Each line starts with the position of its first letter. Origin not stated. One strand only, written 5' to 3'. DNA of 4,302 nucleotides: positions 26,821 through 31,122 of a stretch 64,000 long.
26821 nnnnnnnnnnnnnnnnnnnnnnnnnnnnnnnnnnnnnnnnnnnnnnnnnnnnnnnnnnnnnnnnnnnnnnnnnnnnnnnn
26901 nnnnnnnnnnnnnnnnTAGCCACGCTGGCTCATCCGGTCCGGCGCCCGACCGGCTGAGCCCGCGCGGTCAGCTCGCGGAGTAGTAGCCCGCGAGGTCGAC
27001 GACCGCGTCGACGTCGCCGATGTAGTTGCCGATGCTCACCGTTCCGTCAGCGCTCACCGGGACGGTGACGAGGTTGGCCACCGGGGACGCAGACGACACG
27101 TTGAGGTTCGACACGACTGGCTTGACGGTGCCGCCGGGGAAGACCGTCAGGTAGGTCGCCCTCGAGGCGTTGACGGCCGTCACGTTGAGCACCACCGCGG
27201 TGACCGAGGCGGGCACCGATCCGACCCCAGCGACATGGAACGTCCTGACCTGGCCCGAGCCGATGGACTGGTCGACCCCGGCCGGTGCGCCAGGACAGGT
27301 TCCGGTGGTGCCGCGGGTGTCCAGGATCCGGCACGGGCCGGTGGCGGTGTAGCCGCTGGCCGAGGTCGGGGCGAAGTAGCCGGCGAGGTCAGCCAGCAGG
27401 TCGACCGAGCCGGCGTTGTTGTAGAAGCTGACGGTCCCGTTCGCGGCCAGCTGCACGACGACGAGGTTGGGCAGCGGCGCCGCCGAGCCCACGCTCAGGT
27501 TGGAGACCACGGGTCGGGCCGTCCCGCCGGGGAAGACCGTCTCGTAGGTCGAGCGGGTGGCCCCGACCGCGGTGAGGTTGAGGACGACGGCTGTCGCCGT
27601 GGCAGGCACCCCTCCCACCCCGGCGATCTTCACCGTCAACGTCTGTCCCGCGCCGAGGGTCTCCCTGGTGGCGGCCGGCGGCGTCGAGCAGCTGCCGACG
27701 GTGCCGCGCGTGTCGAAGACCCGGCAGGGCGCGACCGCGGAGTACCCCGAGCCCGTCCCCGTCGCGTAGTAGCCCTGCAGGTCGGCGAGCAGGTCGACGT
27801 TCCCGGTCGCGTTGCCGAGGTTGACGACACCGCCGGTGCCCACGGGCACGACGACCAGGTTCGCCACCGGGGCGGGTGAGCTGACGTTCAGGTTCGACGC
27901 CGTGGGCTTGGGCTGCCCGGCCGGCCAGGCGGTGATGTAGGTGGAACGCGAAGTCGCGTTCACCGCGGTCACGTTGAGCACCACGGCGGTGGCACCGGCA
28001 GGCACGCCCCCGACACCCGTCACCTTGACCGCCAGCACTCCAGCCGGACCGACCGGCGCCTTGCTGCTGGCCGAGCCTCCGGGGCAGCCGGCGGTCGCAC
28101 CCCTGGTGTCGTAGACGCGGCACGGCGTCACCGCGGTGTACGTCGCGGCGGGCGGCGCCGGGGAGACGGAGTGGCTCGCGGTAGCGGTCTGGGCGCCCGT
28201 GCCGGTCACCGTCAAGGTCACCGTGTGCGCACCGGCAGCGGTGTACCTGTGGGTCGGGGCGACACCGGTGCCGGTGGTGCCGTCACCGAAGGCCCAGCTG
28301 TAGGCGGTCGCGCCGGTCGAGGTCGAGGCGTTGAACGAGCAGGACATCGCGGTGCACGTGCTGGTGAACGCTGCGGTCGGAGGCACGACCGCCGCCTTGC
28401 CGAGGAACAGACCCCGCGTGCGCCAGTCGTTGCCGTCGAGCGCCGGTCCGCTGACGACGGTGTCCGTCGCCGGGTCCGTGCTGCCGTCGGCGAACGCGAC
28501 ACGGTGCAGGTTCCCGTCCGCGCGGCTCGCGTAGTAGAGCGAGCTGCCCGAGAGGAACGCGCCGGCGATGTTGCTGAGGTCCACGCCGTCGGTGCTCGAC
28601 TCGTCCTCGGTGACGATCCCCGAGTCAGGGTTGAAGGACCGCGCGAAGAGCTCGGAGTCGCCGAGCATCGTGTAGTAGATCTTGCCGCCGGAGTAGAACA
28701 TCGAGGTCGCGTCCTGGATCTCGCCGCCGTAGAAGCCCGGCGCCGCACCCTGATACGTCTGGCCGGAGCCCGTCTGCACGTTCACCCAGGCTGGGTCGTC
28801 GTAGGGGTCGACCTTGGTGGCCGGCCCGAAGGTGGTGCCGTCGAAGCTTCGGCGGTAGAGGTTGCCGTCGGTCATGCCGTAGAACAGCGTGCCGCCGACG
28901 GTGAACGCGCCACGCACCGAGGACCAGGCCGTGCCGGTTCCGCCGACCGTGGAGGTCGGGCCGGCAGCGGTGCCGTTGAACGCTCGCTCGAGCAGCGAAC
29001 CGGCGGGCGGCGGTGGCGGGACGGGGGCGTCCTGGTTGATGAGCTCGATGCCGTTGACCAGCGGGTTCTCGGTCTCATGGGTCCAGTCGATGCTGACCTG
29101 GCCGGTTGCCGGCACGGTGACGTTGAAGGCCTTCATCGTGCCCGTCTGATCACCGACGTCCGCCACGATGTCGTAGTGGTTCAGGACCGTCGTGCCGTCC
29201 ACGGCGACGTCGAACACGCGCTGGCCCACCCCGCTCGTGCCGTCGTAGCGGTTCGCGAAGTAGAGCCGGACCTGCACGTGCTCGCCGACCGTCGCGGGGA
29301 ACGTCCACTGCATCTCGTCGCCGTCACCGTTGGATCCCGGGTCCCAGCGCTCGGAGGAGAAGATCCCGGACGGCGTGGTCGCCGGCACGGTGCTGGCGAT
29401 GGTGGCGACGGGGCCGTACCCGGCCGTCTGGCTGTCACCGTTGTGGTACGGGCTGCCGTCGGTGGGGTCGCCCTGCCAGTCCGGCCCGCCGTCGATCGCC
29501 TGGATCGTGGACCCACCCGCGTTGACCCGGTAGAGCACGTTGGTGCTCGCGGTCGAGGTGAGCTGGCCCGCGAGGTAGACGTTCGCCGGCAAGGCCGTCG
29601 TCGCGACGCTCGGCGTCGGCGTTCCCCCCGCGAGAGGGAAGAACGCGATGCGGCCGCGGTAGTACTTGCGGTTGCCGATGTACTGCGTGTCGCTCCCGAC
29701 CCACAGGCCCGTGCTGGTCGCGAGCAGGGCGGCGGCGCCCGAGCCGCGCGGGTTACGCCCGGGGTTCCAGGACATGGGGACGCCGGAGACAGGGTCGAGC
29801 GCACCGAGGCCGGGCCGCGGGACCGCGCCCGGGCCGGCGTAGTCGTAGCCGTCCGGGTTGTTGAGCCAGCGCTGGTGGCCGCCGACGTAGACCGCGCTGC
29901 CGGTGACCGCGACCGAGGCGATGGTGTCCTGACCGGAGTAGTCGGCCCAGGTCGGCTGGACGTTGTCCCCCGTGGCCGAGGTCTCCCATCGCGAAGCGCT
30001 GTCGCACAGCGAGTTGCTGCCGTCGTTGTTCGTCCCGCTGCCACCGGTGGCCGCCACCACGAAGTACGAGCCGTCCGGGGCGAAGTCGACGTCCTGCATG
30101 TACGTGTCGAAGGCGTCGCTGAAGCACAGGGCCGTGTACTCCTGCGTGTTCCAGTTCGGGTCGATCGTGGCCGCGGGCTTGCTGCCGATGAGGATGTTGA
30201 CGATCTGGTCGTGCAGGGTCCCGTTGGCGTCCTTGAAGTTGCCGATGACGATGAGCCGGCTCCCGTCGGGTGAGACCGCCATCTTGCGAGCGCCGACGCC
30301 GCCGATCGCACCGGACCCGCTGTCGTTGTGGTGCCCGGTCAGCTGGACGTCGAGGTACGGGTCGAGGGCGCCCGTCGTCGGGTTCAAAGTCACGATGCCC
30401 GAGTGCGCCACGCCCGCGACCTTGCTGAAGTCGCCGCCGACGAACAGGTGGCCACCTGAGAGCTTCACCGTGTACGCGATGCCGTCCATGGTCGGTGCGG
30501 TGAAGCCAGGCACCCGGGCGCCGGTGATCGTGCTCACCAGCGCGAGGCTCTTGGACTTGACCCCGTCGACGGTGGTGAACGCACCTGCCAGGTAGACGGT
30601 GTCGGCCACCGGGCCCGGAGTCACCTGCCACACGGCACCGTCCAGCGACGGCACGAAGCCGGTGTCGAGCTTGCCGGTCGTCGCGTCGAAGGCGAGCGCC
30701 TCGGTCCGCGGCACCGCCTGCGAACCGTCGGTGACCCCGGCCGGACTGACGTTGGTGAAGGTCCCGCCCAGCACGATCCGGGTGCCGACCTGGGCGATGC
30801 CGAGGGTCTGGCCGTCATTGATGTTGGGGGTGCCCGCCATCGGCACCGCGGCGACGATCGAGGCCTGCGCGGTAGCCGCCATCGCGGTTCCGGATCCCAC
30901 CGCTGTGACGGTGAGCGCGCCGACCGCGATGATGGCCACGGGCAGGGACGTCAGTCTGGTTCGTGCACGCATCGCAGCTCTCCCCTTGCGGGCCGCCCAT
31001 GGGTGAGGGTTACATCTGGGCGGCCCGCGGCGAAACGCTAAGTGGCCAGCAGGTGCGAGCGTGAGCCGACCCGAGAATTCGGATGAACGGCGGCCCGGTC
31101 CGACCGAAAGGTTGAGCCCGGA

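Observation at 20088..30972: Convergent pair of ~1330-codon paralogous secreted lectin-like proteins bracketing an iron-storage/redox cassette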

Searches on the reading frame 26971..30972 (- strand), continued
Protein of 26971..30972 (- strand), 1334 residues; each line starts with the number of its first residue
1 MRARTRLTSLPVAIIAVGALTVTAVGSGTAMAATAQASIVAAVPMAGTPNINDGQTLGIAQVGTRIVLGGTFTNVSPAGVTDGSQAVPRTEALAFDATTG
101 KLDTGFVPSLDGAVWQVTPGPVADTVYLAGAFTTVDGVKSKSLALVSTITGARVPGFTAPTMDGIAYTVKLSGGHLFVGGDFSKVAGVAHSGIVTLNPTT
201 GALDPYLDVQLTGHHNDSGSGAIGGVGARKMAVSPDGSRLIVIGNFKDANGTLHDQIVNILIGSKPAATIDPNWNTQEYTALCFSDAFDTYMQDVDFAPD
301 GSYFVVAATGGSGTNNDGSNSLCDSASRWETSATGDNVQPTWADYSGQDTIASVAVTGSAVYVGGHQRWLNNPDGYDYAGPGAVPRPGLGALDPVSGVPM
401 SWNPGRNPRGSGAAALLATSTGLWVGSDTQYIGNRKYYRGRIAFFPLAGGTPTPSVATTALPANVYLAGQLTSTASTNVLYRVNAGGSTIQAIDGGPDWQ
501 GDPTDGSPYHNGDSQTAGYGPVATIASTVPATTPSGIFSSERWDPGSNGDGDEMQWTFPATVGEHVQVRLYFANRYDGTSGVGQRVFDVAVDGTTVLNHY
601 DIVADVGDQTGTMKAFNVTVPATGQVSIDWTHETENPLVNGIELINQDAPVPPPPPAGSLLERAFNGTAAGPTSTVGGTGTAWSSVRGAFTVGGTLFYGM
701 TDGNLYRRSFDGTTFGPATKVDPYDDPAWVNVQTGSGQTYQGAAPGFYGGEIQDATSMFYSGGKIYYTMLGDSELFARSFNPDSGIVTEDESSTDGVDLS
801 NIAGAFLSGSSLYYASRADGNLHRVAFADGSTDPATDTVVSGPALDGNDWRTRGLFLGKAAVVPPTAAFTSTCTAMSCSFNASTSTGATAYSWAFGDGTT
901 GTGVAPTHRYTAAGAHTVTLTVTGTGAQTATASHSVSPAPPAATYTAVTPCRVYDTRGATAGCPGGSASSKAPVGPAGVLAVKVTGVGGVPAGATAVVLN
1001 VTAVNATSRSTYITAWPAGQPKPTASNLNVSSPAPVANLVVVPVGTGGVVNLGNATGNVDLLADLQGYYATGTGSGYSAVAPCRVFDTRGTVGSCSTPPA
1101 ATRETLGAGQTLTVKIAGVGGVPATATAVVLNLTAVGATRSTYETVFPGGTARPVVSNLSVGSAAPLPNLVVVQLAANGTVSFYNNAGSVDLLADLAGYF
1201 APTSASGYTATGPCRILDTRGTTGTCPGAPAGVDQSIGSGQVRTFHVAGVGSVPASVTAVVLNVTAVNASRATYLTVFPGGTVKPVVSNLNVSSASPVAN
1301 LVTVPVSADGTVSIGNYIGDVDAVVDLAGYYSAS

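Call 70: find_encoding_contigs(protein=P0092, flank=7000, max_places=1)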
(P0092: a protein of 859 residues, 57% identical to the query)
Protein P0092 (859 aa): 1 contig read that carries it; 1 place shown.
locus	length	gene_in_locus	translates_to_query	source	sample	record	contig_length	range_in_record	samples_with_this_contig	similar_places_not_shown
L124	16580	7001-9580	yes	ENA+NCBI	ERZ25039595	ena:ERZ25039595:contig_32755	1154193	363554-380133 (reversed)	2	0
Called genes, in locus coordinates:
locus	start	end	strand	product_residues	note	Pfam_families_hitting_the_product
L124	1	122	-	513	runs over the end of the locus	PF04932:Wzy_C (weak)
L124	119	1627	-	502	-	-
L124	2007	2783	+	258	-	PF03808:Glyco_tran_WecG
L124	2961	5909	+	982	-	PF12768:Rax2 (weak), PF00801:PKD, PF18911:PKD_4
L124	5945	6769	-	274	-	-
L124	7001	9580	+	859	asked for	PF12768:Rax2 (faint), PF17164:DUF5122 (faint), PF11721:Malectin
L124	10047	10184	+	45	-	-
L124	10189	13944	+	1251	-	PF17757:UvrB_inter, PF02559:CarD_TRCF_RID, PF00270:DEAD, PF00271:Helicase_C, PF22590:Cas3-like_C_2 (weak), PF03461:TRCF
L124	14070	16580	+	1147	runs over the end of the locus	PF00082:Peptidase_S8, PF06280:fn3_5 (faint)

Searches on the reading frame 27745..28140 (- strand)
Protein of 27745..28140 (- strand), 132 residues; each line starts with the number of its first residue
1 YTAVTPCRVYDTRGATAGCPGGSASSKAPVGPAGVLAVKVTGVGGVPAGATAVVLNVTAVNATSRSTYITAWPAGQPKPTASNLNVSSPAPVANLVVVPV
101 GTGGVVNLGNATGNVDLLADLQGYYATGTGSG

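Call 23: find_homologous_proteins(query=A1, max_evalue=0.001)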
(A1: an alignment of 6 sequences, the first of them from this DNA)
Query A1 (6 sequences) (132 aa, profile of the alignment): 414 proteins with E <= 0.001 among 8000 candidates; the best 120 are listed.
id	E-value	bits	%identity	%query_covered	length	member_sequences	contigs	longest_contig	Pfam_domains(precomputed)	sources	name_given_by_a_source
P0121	1.2e-94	331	56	96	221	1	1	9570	-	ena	-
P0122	7.5e-72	258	57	95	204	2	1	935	-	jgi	jgi:hypothetical protein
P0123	3.1e-70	252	52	95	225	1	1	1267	-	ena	-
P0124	1.1e-66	241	56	95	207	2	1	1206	-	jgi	jgi:hypothetical protein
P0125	2.2e-57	211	46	95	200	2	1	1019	-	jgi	-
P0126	7.9e-56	206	48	95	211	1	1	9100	-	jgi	jgi:hypothetical protein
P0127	8.3e-56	206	54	95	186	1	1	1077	-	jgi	-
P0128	1.1e-54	202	45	95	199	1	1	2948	-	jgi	jgi:hypothetical protein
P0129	3.8e-54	200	42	95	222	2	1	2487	-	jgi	jgi:hypothetical protein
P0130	7.6e-54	199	46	95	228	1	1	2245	-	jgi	jgi:hypothetical protein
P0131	8.3e-54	199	50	97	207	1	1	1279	-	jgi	jgi:hypothetical protein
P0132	3.6e-53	197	44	95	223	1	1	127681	-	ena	-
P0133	3.9e-53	197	49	95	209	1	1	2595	-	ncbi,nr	ncbi:MAG: hypothetical protein KDB36_04105, partial [Acidimicrobiales bacterium]|nr:hypothetical pro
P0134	1.1e-52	196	44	95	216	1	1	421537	-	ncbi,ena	-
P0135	6.1e-52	193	54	70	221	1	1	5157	-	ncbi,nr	ncbi:MAG: hypothetical protein JO265_05640 [Acidimicrobiia bacterium]|nr:hypothetical protein [Acidi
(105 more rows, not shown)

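Call 62: search_protein_representatives(alignment_id=A1)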
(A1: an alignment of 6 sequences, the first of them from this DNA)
Query: 6 sequences, 131 profile positions. Proteins with E-value up to 0.001 (for the whole library): 30132; up to 1e-10: 19835; up to 1e-30: 8467. The best 150 are listed.
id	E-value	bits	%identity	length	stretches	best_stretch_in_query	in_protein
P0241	1.6e-189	636.7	-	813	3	1-131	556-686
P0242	1.3e-154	523.8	-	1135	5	5-129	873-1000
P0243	2.3e-134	458.3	-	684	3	1-129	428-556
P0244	7.0e-131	447.0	-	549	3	1-130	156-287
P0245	1.4e-128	439.6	-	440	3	1-129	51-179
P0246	1.7e-127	436.1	-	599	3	1-130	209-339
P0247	1.7e-126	432.9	-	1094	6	2-129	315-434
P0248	1.2e-125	430.0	-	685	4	1-128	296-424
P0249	1.2e-124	426.8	-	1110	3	1-130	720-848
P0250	2.3e-123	422.7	-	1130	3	1-126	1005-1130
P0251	1.0e-121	417.4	-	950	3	1-130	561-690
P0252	1.9e-121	416.5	-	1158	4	1-128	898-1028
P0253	1.1e-117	404.4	-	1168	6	1-127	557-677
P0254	8.5e-117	401.5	-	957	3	1-130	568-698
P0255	1.8e-109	377.7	-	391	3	1-131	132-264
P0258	9.9e-107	368.9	-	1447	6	1-128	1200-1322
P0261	6.8e-103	356.5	-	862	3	1-128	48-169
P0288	1.5e-90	316.6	-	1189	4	3-126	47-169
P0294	7.2e-89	311.1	-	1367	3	1-130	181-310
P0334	2.3e-84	296.5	-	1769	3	1-126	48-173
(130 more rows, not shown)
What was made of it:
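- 130 of the best 150 have exactly three copies (call 62).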

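Call 63: search_protein_families(library=pfam, proteins=[P0242, P0247, P0244, P0245, P0261, P0288, P0334, P0294, P0258], max_evalue=0.001)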
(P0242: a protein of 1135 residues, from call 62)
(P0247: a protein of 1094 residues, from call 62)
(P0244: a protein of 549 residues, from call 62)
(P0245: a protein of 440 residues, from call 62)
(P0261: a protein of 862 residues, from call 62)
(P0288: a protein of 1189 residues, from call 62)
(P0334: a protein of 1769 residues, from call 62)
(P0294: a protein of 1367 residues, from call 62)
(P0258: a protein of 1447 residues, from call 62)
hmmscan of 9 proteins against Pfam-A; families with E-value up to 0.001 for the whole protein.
P0242 (1135 aa): 2 families
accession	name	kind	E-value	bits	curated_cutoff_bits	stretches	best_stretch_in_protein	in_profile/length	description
PF24813.1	DUF7709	-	1.1e-07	32.2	33.3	0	631-669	10-49/95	Domain of unknown function (DUF7709)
PF14870.12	PSII_BNR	-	2e-07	31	27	0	334-401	38-101/303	Photosynthesis system II assembly factor YCF48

P0247 (1094 aa): 1 family
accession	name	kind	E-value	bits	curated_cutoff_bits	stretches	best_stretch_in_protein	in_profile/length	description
PF00413.30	Peptidase_M10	-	7e-36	123.9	24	2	587-737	1-159/159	Matrixin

P0244 (549 aa): 3 families
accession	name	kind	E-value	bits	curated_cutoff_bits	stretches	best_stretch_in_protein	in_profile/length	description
PF18911.6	PKD_4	-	8.9e-21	74.2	27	1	65-146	1-85/85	PKD domain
PF00801.26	PKD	-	3.4e-13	49.8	23.5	1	80-141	16-77/80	PKD domain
PF22352.2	K319L-like_PKD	-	5.8e-05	23.5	27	1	82-146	15-84/84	K319L-like, PKD domain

P0245 (440 aa): 0 families

P0261 (862 aa): 0 families

P0288 (1189 aa): 0 families

P0334 (1769 aa): 9 families
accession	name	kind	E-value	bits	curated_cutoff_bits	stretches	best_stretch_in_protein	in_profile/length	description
PF13620.12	CarboxypepD_reg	-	6.5e-61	203.1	32.3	9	1143-1198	2-55/82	Carboxypeptidase regulatory-like domain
PF17210.9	SdrD_B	-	1.4e-36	125.5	29.7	2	630-692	21-82/112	SdrD B-like domain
PF13715.12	CarbopepD_reg_2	-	4.3e-29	100.8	32.2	2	837-888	1-51/88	CarboxypepD_reg-like domain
PF05345.18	He_PIG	-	9.6e-24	84.1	24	2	438-522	2-96/96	Putative Ig domain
PF17802.7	SpaA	-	5.7e-21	74.9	23.1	0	1255-1301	7-56/91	Prealbumin-like fold domain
PF22902.2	NOMO1-like_9th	-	2.9e-12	46.6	27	0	1044-1089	7-53/75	BOS complex subunit NOMO1-like, beta sandwich domain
PF00041.27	fn3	-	3.7e-12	46.7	25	0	1073-1099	48-74/84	Fibronectin type III domain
PF11974.14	bMG3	-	5.5e-12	46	34.9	0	1147-1187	19-59/103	Bacterial alpha-2-macroglobulin MG3 domain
PF24421.1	Ig_J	-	0.00034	21.1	29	0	628-687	33-95/104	Tip attachment protein J, Ig-like domain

P0294 (1367 aa): 3 families
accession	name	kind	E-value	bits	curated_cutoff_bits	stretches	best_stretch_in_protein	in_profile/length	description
PF05345.18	He_PIG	-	7.8e-30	103.6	24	2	901-986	3-95/96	Putative Ig domain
PF22352.2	K319L-like_PKD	-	3.3e-05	24.3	27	0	1012-1076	15-84/84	K319L-like, PKD domain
PF24908.1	Ig_SIBA-E_2nd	-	0.00019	22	27.8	0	1030-1073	42-85/117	Integrin beta-like protein A-E, second Ig-like domain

P0258 (1447 aa): 2 families
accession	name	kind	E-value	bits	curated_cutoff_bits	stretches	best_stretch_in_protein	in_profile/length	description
PF01833.30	TIG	-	3.4e-22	78.7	20.9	2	982-1054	2-77/84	IPT/TIG domain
PF24063.1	DUF7363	-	0.00094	20.2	28.3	0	1199-1264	15-80/107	Domain of unknown function (DUF7363)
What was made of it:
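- Partner domains are secreted or surface types: matrixin, PKD, He_PIG, SdrD_B, TIG and CarboxypepD_reg (call 63).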
